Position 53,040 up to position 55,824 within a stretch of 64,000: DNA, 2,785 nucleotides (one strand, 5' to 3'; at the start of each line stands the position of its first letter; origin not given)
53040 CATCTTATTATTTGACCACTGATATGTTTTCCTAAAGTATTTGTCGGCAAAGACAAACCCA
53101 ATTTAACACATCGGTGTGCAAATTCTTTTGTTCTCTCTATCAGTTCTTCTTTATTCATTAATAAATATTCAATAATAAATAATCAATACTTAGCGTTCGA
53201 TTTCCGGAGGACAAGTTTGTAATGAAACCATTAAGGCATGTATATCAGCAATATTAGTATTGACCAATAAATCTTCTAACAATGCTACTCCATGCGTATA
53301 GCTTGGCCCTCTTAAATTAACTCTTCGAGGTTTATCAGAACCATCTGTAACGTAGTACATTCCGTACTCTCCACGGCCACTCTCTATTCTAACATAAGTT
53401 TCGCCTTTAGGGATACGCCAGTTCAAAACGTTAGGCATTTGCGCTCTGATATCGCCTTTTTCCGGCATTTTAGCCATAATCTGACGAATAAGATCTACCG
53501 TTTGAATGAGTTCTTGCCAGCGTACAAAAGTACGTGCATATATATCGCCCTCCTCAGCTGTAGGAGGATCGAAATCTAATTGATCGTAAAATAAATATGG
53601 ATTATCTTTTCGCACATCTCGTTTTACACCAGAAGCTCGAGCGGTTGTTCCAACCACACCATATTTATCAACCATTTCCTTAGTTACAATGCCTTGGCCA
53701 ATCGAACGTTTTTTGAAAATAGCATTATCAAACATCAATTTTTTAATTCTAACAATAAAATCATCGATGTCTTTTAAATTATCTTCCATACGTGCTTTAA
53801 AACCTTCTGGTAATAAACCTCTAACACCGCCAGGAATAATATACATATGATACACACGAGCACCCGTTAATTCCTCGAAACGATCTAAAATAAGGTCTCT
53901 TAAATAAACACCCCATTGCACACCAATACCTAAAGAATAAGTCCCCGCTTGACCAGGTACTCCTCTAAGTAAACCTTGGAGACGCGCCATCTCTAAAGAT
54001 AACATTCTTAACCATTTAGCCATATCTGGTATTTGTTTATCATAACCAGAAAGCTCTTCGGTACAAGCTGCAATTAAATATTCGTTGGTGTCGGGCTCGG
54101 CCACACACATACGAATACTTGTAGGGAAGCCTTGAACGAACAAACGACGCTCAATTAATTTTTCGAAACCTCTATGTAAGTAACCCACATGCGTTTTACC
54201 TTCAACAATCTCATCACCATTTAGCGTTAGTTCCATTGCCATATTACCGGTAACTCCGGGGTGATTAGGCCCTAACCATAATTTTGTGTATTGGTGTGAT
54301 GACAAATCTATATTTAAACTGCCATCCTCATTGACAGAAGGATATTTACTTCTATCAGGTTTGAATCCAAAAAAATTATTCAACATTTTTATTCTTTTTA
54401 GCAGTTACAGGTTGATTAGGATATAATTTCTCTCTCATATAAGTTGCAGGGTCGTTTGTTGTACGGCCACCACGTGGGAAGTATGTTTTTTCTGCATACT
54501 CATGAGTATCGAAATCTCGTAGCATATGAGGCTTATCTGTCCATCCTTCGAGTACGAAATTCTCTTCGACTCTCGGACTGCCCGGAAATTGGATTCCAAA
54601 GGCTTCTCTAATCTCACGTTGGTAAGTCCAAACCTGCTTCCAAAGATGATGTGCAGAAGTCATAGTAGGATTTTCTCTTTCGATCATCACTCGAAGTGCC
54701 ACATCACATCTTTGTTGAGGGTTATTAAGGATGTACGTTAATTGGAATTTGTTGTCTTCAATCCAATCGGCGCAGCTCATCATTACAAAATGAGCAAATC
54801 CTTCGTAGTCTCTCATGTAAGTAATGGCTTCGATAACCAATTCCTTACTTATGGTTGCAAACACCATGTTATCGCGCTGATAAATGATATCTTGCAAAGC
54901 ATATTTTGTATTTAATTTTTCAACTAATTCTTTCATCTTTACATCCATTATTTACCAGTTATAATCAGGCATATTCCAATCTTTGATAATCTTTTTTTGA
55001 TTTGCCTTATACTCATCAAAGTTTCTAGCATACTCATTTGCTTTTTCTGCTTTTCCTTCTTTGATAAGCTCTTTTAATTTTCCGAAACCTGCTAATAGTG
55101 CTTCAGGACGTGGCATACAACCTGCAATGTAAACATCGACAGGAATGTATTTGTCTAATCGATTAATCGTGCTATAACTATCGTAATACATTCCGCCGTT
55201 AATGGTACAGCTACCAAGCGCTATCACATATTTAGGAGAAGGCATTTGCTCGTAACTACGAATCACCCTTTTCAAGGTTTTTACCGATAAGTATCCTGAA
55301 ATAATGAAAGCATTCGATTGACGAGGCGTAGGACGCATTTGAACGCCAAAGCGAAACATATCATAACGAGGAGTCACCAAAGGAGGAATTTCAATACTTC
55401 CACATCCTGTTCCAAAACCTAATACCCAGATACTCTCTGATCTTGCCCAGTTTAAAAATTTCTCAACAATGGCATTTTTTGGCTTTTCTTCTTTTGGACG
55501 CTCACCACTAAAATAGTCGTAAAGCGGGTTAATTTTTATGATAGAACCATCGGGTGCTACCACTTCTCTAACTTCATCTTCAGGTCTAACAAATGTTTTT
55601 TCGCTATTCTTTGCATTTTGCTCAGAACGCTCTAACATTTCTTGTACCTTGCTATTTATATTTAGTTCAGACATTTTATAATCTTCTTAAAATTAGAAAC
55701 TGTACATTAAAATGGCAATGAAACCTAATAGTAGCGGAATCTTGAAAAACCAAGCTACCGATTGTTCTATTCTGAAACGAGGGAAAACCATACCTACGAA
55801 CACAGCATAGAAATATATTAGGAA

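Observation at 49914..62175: A 13-gene Mrp + NuoHBCDI-like operon in MBX/MBS gene order with an NAD(P)H-flavoprotein input module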

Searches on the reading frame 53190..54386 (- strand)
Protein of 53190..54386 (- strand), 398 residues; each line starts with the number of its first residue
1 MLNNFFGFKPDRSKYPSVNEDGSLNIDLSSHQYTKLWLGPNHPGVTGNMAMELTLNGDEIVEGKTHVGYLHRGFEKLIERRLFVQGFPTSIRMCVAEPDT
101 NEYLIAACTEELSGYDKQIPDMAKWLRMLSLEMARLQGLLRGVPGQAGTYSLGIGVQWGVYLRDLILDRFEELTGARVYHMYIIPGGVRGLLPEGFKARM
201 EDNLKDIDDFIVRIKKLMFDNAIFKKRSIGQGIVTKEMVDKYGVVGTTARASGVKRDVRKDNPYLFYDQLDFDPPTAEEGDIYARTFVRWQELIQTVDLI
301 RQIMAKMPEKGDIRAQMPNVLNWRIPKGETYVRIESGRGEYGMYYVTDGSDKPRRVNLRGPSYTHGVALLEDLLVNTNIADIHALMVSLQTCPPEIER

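Call 5: search_protein_families(library=pfam, proteins=[window:53190-54386:-], max_evalue=0.01)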
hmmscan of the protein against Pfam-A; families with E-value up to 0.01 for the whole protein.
window:53190-54386:- (398 aa): 1 family
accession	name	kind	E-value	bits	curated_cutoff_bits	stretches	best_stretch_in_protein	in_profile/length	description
PF00346.24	Complex1_49kDa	-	6.7e-65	219.3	24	1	157-398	9-271/271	Respiratory-chain NADH dehydrogenase, 49 Kd subunit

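Call 6: search_solved_structures(query=window:53190-54386:-, max_evalue=0.00001, show_alignments=2)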
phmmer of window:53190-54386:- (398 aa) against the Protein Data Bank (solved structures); distinct sequences matched with E-value up to 0.00001: 54.
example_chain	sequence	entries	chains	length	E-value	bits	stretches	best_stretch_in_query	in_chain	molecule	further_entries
6u8y_L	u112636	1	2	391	1.3e-84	287.7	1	35-398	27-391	NADH dehydrogenase subunit D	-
9iho_D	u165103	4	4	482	2.2e-54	188.2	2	33-313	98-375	NUCM (49 kDa) subunit of mitochondrial NADH:ubiquinone oxidoreductase (Complex I)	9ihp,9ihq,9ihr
2fug_4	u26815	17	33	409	5e-54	187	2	35-320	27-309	NADH-quinone oxidoreductase chain 4 | NADH-QUINONE OXIDOREDUCTASE SUBUNIT 4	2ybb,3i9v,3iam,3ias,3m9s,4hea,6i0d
7zm7_C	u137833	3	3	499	6.3e-54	186.7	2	33-314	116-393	NADH-ubiquinone oxidoreductase 49 kDa subunit-like protein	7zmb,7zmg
7dgq_B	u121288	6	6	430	1.8e-53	185.1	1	36-387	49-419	NADH dehydrogenase [ubiquinone] iron-sulfur protein 2, mitochondrial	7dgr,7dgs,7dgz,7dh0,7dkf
5lnk_4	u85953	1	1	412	2.1e-53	185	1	36-387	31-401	Mitochondrial complex I, 49 kDa subunit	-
6q9b_S2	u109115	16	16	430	2.5e-53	184.7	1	36-387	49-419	NADH:ubiquinone oxidoreductase core subunit S2,NADH:ubiquinone oxidoreductase core subunit | NDUFS2 | NDUFB11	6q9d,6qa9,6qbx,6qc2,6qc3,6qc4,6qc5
6g2j_D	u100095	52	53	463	2.9e-53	184.5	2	36-315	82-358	NADH dehydrogenase [ubiquinone] iron-sulfur protein 2, mitochondrial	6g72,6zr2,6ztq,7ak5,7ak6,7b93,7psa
7vb7_Q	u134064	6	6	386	3.1e-53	184.4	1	36-387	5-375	NADH dehydrogenase [ubiquinone] iron-sulfur protein 2, mitochondrial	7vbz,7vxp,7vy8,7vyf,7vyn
6gcs_C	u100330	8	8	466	3.3e-53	184.3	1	35-367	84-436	49-KDA PROTEIN (NUCM) | Subunit NUCM of NADH:Ubiquinone Oxidoreductase (Complex I) | NUCM protein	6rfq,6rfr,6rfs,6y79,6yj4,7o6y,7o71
7vbn_Q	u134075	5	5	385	3.4e-53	184.3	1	37-387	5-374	NADH dehydrogenase [ubiquinone] iron-sulfur protein 2, mitochondrial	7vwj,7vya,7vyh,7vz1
6zk9_4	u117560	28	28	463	3.5e-53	184.2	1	36-387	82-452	Mitochondrial complex I, 49 kDa subunit | Mitochondrial complex I, ND4L subunit | Complex I-49kD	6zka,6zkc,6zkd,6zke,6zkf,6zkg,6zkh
7v2c_Q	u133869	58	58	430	3.9e-53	184.1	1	36-387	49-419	NADH dehydrogenase [ubiquinone] iron-sulfur protein 2, mitochondrial | Complex I-49kD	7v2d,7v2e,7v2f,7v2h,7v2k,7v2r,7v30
5lc5_D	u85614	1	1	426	5.1e-53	183.7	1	36-387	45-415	NADH dehydrogenase [ubiquinone] iron-sulfur protein 2, mitochondrial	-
5ldw_D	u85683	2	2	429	5.3e-53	183.6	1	36-387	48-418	NADH dehydrogenase [ubiquinone] iron-sulfur protein 2, mitochondrial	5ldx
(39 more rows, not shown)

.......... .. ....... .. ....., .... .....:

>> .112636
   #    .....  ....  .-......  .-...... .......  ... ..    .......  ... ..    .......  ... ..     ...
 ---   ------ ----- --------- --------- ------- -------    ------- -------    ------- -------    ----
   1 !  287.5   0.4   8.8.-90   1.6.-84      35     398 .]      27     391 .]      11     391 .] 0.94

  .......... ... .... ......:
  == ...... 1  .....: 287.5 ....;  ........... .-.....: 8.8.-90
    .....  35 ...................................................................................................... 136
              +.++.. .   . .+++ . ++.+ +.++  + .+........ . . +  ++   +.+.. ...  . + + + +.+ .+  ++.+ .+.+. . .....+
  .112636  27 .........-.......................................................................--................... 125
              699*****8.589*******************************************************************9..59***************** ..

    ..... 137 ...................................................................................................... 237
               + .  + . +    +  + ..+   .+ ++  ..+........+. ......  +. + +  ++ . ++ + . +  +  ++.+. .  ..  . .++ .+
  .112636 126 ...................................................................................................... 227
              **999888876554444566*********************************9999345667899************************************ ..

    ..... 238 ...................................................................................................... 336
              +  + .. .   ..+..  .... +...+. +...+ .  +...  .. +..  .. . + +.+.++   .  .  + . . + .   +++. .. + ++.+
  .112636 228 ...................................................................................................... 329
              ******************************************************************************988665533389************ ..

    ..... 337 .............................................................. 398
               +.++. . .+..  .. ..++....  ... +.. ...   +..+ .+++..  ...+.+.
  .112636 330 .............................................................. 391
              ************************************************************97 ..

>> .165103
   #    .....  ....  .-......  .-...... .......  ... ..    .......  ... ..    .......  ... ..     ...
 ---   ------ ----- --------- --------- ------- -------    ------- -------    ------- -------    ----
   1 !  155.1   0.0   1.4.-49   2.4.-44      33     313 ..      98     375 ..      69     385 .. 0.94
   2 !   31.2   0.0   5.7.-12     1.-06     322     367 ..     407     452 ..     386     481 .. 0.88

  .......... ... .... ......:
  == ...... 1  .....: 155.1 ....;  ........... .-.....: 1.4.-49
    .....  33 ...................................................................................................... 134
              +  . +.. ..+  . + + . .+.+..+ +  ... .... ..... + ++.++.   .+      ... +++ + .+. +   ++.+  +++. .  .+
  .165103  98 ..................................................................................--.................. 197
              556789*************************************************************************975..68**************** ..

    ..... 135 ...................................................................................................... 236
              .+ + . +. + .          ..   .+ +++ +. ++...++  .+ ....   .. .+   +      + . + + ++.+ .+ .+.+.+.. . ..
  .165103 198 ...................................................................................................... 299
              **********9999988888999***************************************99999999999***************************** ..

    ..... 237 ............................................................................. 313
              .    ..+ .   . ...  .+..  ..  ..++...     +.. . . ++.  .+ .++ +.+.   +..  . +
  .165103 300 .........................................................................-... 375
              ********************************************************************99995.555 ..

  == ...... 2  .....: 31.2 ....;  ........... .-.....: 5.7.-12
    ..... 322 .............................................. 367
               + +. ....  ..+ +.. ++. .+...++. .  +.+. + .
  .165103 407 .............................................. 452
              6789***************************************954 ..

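Call 10: search_protein_families(library=ncbifam, proteins=[window:53190-54386:-], max_evalue=0.001)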
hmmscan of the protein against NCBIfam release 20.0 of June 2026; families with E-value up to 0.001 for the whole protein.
window:53190-54386:- (398 aa): 7 families
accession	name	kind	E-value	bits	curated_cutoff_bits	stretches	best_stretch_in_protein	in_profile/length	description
NF004739.1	PRK06075.1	equivalog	2.2e-104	349.3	360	1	35-398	2-384/384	NADH-quinone oxidoreductase subunit D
NF040602.1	F420_dehyd_FpoD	exception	8e-82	275.2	600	1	36-398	10-372/372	F420H2 dehydrogenase subunit FpoD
TIGR01962.1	NuoD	equivalog_domain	6.8e-78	262.2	459.35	2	36-319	5-285/386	NADH dehydrogenase (quinone) subunit D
NF008974.0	PRK12322.1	equivalog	3.3e-75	253.3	522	1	35-391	8-359/366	NADH-quinone oxidoreductase subunit D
NF009808.0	PRK13292.1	equivalog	1.8e-57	194.7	1156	2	26-311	400-683/791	NADH-quinone oxidoreductase subunit B/C/D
NF005649.0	PRK07415.1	equivalog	1.3e-54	185.7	583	2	36-309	13-285/394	NAD(P)H-quinone oxidoreductase subunit H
NF008728.0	PRK11742.1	equivalog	1.1e-49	169.3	840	1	28-318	209-496/598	NADH-quinone oxidoreductase subunit C/D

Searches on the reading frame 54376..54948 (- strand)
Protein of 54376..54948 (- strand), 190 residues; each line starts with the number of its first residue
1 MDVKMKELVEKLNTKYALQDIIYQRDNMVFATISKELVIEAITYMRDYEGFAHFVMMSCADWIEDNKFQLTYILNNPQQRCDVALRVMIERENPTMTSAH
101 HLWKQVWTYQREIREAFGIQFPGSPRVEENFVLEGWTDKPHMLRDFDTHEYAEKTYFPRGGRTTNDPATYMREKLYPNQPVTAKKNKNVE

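Call 5: search_protein_families(library=pfam, proteins=[window:54376-54948:-], max_evalue=0.01)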
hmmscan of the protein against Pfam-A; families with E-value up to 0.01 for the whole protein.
window:54376-54948:- (190 aa): 1 family
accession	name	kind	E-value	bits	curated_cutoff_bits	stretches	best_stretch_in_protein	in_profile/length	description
PF00329.25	Complex1_30kDa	-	1.3e-20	74.6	22.5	1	32-150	2-122/124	Respiratory-chain NADH dehydrogenase, 30 Kd subunit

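Call 10: search_protein_families(library=ncbifam, proteins=[window:54376-54948:-], max_evalue=0.001)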
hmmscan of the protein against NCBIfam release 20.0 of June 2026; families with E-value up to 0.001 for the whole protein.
window:54376-54948:- (190 aa): 16 families
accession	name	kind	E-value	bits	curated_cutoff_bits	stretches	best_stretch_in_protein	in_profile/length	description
NF004734.0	PRK06074.2-1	equivalog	1.9e-14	54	169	1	2-134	2-137/164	NADH-quinone oxidoreductase subunit C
TIGR01961.1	NuoC_fam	subfamily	3e-14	53.6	122.45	1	32-148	4-120/122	NADH (or F420H2) dehydrogenase, subunit C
NF040611.1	F420_dehyd_FpoC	exception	5.6e-13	49.1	220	1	6-129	4-129/158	F420H2 dehydrogenase subunit FpoC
NF004736.0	PRK06074.2-3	equivalog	7e-13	48.6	239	1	6-156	19-167/183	NADH-quinone oxidoreductase subunit C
NF004735.0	PRK06074.2-2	equivalog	2.2e-12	47.2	176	1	6-130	4-130/158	NADH-quinone oxidoreductase subunit C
NF004738.0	PRK06074.2-5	equivalog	1.8e-11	44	198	1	6-156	7-159/174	NADH-quinone oxidoreductase subunit C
NF006304.0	PRK08491.1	equivalog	1.4e-09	37.9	228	1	5-141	36-170/263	NADH-quinone oxidoreductase subunit C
NF004733.0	PRK06074.1-5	equivalog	2.4e-09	37.2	225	1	9-170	10-173/203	NADH-quinone oxidoreductase subunit C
NF009141.0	PRK12494.1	equivalog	6.3e-08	32.7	175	1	49-140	63-158/175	NAD(P)H-quinone oxidoreductase subunit J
NF008728.0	PRK11742.1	equivalog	1.2e-07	30.5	840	1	5-148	21-174/598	NADH-quinone oxidoreductase subunit C/D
NF004737.0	PRK06074.2-4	equivalog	5e-07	29.8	144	1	32-148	17-126/150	NADH-quinone oxidoreductase subunit C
NF005832.0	PRK07735.1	equivalog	5.1e-07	29.3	431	1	74-140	352-418/430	NADH-quinone oxidoreductase subunit C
NF009808.0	PRK13292.1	equivalog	1.9e-06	26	1156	1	66-141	294-369/791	NADH-quinone oxidoreductase subunit B/C/D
NF005856.0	PRK07785.1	equivalog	1.6e-05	24.9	224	1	6-140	78-217/246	NADH-quinone oxidoreductase subunit C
NF004731.0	PRK06074.1-3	equivalog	9.8e-05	22.3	303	1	5-156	3-155/207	NADH-quinone oxidoreductase subunit C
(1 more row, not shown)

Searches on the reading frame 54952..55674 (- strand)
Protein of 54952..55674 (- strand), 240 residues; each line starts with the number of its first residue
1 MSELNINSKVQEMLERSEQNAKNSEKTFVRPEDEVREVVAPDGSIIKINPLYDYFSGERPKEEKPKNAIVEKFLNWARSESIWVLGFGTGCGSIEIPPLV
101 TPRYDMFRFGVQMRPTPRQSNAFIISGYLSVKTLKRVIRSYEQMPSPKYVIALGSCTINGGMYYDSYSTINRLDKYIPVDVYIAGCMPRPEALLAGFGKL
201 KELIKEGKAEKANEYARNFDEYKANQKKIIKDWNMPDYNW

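Call 5: search_protein_families(library=pfam, proteins=[window:54952-55674:-], max_evalue=0.01)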
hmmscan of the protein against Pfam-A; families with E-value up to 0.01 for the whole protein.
window:54952-55674:- (240 aa): 1 family
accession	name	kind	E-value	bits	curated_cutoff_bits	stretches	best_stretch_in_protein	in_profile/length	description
PF01058.29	Oxidored_q6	-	2.9e-22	79.2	27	1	90-198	3-126/128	NADH ubiquinone oxidoreductase, 20 Kd subunit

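Call 7: search_solved_structures(query=window:54952-55674:-, max_evalue=0.00001, show_alignments=2)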
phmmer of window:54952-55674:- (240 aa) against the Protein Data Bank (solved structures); distinct sequences matched with E-value up to 0.00001: 43.
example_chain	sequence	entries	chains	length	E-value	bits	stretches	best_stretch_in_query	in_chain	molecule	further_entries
6u8y_J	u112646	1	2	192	4e-63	216.4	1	70-232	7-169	NADH dehydrogenase subunit B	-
6hum_K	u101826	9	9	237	1.6e-40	142.4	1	72-211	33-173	NAD(P)H-quinone oxidoreductase subunit K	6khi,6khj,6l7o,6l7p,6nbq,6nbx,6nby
7zd6_6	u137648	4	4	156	1.8e-39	139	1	70-208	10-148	NADH dehydrogenase [ubiquinone] iron-sulfur protein 7, mitochondrial | Complex I-20kD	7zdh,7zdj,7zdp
9w2u_B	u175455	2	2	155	1.8e-39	139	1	70-208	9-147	NADH dehydrogenase [ubiquinone] iron-sulfur protein 7, mitochondrial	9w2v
7zeb_6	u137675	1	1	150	1.9e-39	138.9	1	71-208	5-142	NADH dehydrogenase [ubiquinone] iron-sulfur protein 7, mitochondrial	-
5lc5_B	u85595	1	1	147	2.2e-39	138.7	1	70-208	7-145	NADH dehydrogenase [ubiquinone] iron-sulfur protein 7, mitochondrial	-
5ldw_B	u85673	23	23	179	2.5e-39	138.5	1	70-208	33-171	NADH dehydrogenase [ubiquinone] iron-sulfur protein 7, mitochondrial | Mitochondrial complex I, PSST subunit | NADH:ubiquinone oxidoreductase core subunit S7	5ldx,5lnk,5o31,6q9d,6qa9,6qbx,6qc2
7v2c_C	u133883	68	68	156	3.4e-39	138.1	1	70-208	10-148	NADH dehydrogenase [ubiquinone] iron-sulfur protein 7,mitochondrial | NADH dehydrogenase [ubiquinone] iron-sulfur protein 7, mitochondrial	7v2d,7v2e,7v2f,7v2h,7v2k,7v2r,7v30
9ti4_E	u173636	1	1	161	3.8e-39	138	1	70-206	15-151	NADH dehydrogenase [ubiquinone] iron-sulfur protein 7, mitochondrial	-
5xtb_C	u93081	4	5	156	4.1e-39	137.8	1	70-206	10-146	NADH dehydrogenase [ubiquinone] iron-sulfur protein 7, mitochondrial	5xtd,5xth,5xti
9cwt_C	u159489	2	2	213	4.2e-39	137.8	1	68-206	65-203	NADH dehydrogenase [ubiquinone] iron-sulfur protein 7, mitochondrial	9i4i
7qsd_B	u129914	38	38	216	4.4e-39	137.7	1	70-208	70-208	NADH dehydrogenase [ubiquinone] iron-sulfur protein 7, mitochondrial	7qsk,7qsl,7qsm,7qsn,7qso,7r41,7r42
7wfg_K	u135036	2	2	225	4.5e-39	137.7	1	70-204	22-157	NAD(P)H-quinone oxidoreductase subunit K, chloroplastic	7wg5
7eu3_K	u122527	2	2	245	4.7e-39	137.6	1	71-206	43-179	NAD(P)H-quinone oxidoreductase subunit K, chloroplastic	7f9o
6zk9_6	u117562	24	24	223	4.9e-39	137.6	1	70-208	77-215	Mitochondrial complex I, PSST subunit | Complex I-20kD | NADH dehydrogenase [ubiquinone] iron-sulfur protein 7, mitochondrial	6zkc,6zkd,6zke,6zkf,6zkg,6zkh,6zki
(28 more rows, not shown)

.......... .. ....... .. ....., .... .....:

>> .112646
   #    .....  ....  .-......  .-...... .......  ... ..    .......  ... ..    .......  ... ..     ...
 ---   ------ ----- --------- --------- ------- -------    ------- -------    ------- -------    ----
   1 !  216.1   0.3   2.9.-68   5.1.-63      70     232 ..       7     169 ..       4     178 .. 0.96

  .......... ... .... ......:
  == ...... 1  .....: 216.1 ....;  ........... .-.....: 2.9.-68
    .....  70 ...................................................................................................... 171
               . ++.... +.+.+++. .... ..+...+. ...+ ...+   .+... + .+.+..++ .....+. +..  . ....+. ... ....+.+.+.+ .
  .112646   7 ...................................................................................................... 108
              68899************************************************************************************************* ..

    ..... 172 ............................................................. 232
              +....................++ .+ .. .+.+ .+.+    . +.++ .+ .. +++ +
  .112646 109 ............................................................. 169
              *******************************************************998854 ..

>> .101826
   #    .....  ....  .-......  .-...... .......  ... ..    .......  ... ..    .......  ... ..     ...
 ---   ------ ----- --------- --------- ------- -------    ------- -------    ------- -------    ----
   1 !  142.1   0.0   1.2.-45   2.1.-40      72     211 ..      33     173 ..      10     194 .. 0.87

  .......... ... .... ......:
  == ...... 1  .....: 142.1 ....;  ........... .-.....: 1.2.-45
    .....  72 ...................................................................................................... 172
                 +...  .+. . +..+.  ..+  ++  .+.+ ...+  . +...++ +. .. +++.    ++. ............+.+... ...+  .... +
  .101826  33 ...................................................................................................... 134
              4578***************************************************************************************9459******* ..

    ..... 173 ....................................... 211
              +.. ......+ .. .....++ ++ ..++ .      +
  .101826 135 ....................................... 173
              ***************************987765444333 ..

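Call 10: search_protein_families(library=ncbifam, proteins=[window:54952-55674:-], max_evalue=0.001)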
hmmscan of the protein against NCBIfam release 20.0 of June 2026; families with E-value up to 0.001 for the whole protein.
window:54952-55674:- (240 aa): 11 families
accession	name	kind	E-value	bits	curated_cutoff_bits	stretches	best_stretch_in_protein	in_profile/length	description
NF005012.1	PRK06411.1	subfamily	5.7e-60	201.6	116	1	66-210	20-164/166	NADH-quinone oxidoreductase subunit NuoB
TIGR01957.1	nuoB_fam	subfamily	4.3e-47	159.7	142.7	1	69-206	6-144/145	NADH-quinone oxidoreductase subunit B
NF011388.0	PRK14813.1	equivalog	9.8e-45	152.7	294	1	69-232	17-182/189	NADH dehydrogenase subunit B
NF011394.0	PRK14819.1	equivalog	1.9e-44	152.2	312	1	69-218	20-170/264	NADH-quinone oxidoreductase subunit B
NF011393.0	PRK14818.1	equivalog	5.1e-44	149.8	255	1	68-210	19-161/173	NADH dehydrogenase subunit B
NF011390.0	PRK14815.1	equivalog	2.9e-41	140.8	281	1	71-212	24-165/183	NADH dehydrogenase subunit B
NF011391.0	PRK14816.1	equivalog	4.8e-41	140.5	283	1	68-205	40-178/196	NADH-quinone oxidoreductase subunit B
NF009808.0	PRK13292.1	equivalog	1.9e-40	138.5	1156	1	70-206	15-151/791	NADH-quinone oxidoreductase subunit B/C/D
NF011395.0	PRK14820.1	equivalog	5.9e-36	123.9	263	1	70-220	23-175/180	NADH-quinone oxidoreductase subunit B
NF011392.0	PRK14817.1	equivalog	8.5e-34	116.8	271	1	67-207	23-163/182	NADH-quinone oxidoreductase subunit B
NF011389.0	PRK14814.1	equivalog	1.1e-29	103.5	285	1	68-228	21-182/186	NADH dehydrogenase subunit B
